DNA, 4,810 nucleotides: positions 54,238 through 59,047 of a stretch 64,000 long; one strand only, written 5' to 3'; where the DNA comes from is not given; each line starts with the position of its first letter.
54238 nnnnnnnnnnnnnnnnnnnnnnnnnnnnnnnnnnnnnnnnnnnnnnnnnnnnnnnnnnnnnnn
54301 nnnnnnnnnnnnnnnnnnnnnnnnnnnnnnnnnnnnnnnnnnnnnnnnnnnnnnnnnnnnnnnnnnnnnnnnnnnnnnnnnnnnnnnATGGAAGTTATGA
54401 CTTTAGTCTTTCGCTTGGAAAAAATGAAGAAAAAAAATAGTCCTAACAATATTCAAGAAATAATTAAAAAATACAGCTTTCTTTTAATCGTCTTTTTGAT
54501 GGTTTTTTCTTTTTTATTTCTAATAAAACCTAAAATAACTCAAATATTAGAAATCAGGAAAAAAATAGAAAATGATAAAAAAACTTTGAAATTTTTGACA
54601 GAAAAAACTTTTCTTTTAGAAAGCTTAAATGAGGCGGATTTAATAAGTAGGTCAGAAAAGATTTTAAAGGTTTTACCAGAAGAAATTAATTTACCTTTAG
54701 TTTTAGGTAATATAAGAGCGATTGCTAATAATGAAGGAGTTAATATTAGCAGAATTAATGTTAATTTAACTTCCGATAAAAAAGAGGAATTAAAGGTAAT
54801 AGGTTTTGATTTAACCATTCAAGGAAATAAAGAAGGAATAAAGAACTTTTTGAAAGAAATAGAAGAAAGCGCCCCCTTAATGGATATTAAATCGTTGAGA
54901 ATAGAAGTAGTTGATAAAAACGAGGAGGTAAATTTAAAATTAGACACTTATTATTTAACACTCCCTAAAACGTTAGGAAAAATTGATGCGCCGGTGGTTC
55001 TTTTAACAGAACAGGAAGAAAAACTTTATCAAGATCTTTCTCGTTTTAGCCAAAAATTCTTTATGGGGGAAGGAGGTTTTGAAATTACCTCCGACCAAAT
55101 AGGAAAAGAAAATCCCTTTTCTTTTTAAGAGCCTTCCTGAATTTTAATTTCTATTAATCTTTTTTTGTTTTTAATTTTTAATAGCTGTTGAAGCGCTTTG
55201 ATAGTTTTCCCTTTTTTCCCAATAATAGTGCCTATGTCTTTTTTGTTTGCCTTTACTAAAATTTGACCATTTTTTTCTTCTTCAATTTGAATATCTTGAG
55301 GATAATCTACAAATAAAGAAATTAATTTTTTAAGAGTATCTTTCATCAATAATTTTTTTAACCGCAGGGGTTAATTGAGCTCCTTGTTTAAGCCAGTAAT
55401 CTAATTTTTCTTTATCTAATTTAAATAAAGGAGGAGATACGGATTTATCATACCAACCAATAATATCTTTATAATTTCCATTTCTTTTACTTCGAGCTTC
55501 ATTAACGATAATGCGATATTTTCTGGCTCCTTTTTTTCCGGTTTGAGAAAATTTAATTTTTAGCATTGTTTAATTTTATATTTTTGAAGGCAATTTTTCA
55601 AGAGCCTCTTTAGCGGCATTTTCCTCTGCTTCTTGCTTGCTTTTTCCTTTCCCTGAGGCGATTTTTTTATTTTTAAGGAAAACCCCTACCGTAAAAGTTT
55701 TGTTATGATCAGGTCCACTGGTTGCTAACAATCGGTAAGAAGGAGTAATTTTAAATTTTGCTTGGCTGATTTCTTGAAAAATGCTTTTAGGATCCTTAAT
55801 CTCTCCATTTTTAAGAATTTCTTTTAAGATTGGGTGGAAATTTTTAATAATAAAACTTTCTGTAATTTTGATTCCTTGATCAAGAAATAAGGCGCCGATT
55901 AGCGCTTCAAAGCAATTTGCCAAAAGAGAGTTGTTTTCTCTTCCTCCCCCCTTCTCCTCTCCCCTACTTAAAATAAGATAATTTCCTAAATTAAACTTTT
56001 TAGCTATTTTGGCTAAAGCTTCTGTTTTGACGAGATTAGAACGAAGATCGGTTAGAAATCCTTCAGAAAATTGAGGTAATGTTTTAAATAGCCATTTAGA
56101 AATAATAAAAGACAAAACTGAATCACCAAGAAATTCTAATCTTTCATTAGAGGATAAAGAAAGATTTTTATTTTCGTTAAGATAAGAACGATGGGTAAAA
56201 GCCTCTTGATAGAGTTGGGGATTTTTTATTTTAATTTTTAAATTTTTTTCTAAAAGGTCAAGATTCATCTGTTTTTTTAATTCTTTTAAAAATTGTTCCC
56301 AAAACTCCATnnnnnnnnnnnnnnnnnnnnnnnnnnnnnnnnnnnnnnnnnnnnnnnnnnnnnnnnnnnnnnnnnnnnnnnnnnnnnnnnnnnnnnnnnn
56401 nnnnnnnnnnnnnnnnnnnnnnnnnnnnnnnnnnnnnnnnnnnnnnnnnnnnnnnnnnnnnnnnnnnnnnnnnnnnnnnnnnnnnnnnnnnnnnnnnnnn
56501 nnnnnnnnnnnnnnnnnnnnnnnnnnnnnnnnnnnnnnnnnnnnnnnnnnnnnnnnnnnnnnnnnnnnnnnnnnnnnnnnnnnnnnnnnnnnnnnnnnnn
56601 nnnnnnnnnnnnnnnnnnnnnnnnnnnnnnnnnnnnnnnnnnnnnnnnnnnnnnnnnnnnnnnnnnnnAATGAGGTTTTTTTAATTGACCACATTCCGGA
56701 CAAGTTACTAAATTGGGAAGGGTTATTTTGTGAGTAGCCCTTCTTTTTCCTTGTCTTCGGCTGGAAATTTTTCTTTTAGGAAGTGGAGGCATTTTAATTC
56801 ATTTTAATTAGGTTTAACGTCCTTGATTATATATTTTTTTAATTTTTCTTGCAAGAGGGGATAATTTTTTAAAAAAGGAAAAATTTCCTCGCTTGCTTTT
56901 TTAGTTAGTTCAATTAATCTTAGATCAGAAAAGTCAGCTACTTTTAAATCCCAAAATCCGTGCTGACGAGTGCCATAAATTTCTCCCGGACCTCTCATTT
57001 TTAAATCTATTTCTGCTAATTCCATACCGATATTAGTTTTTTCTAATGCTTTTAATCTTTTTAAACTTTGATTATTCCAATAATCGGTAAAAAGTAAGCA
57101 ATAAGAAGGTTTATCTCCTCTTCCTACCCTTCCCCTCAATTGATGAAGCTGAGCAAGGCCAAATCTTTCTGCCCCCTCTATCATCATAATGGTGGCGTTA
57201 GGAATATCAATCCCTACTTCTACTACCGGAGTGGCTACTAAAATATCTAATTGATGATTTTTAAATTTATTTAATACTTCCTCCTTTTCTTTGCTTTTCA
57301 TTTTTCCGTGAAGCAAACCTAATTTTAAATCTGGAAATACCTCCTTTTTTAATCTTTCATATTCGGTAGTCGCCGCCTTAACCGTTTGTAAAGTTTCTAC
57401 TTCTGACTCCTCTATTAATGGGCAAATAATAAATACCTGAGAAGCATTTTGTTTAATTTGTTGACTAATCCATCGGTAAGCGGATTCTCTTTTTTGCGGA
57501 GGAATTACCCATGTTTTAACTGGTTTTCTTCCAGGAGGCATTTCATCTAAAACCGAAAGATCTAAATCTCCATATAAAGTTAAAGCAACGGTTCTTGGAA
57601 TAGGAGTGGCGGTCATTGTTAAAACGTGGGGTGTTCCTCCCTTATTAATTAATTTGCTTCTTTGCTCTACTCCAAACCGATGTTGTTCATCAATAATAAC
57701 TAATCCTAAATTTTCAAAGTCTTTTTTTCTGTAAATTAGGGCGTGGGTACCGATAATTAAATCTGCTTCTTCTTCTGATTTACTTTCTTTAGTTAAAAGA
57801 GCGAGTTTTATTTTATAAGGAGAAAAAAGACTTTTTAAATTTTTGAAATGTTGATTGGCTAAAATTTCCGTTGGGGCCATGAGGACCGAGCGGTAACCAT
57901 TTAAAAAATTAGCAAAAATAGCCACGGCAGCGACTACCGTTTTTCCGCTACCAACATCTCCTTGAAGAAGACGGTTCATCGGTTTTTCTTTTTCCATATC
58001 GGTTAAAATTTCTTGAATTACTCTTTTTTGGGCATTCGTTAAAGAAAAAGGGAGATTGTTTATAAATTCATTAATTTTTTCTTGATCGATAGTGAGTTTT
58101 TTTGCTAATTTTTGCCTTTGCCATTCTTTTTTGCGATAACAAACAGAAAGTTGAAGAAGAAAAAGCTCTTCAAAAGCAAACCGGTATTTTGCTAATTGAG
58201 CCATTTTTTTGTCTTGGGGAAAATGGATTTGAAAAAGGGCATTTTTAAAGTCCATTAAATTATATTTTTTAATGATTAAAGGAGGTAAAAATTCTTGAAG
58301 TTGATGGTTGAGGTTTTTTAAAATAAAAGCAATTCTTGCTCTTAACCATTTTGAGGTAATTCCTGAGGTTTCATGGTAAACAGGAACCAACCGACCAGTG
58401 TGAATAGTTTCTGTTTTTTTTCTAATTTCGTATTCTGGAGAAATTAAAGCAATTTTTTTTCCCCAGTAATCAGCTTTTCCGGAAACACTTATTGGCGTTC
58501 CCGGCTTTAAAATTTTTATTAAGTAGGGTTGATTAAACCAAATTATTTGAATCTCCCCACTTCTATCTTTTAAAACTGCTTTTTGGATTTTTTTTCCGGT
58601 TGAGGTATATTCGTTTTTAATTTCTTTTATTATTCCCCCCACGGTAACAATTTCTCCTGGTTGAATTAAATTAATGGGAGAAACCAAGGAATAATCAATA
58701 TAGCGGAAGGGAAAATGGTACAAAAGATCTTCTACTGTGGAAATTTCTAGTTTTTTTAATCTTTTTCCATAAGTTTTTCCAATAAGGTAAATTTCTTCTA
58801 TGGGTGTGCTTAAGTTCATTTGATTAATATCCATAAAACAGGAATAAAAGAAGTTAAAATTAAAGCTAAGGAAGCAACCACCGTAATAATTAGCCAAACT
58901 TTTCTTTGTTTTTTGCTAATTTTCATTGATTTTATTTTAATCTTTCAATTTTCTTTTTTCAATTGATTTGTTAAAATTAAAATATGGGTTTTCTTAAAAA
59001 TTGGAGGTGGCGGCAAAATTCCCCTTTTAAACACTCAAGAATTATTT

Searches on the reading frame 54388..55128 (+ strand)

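Call 15: search_protein_families(library=pfam, proteins=[window:54388-55128:+], max_evalue=0.001)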
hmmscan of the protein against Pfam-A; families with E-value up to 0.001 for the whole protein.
window:54388-55128:+ (246 aa): 2 families
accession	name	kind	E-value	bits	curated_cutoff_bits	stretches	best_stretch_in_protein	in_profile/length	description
PF04350.18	PilO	-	1.6e-06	28.8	22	1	83-187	33-136/145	Pilus assembly protein, PilO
PF10741.14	T2SSM_b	-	5.8e-05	23.4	21.7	1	105-174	19-87/111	Type II secretion system (T2SS), protein M subtype b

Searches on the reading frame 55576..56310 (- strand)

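Call 15: search_protein_families(library=pfam, proteins=[window:55576-56310:-], max_evalue=0.001)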
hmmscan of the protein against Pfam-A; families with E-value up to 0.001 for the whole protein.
window:55576-56310:- (244 aa): 4 families
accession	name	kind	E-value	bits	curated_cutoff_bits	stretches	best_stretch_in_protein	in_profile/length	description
PF14622.11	Ribonucleas_3_3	-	2.9e-38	131.4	35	1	30-158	1-124/128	Ribonuclease-III-like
PF00636.31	Ribonuclease_3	-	1e-26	94.1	27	1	56-146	1-102/102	Ribonuclease III domain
PF00035.32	dsrm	-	1.8e-17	64.1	23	1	174-240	1-66/66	Double-stranded RNA binding motif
PF22935.1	RM44_endonuclase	-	4.3e-11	43.5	27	1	29-141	18-139/139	Large ribosomal subunit protein mL44, endonuclease domain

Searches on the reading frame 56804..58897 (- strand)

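Call 15: search_protein_families(library=pfam, proteins=[window:56804-58897:-], max_evalue=0.001)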
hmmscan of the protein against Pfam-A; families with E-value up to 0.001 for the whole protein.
window:56804-58897:- (697 aa): 8 families
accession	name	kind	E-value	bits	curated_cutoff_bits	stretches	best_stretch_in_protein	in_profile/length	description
PF00270.35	DEAD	-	2.6e-27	96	26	1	287-437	1-164/167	DEAD/DEAH box helicase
PF17191.10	RecG_wedge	-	6.4e-22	78.3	23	1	33-187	2-153/162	RecG wedge domain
PF00271.37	Helicase_C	-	3.4e-19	69.6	23.5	1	479-593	8-108/110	Helicase conserved C-terminal domain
PF04851.21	ResIII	-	2.4e-17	63.7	22.5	1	285-432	3-162/164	Type III restriction enzyme, res subunit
PF01336.31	tRNA_anti-codon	-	6.7e-10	39.2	27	1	84-158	1-74/75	OB-fold nucleic acid binding domain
PF19833.4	RecG_dom3_C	-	7.3e-09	36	26.8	1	621-673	1-55/87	ATP-dependent DNA helicase RecG, domain 3, C-terminal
PF22590.2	Cas3-like_C_2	-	3e-08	34.3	27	1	503-594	9-104/106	CRISPR-associated nuclease/helicase Cas3, C-terminal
PF16203.11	ERCC3_RAD25_C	-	0.00076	19.3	27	0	523-593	79-150/248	ERCC3/RAD25/XPB C-terminal helicase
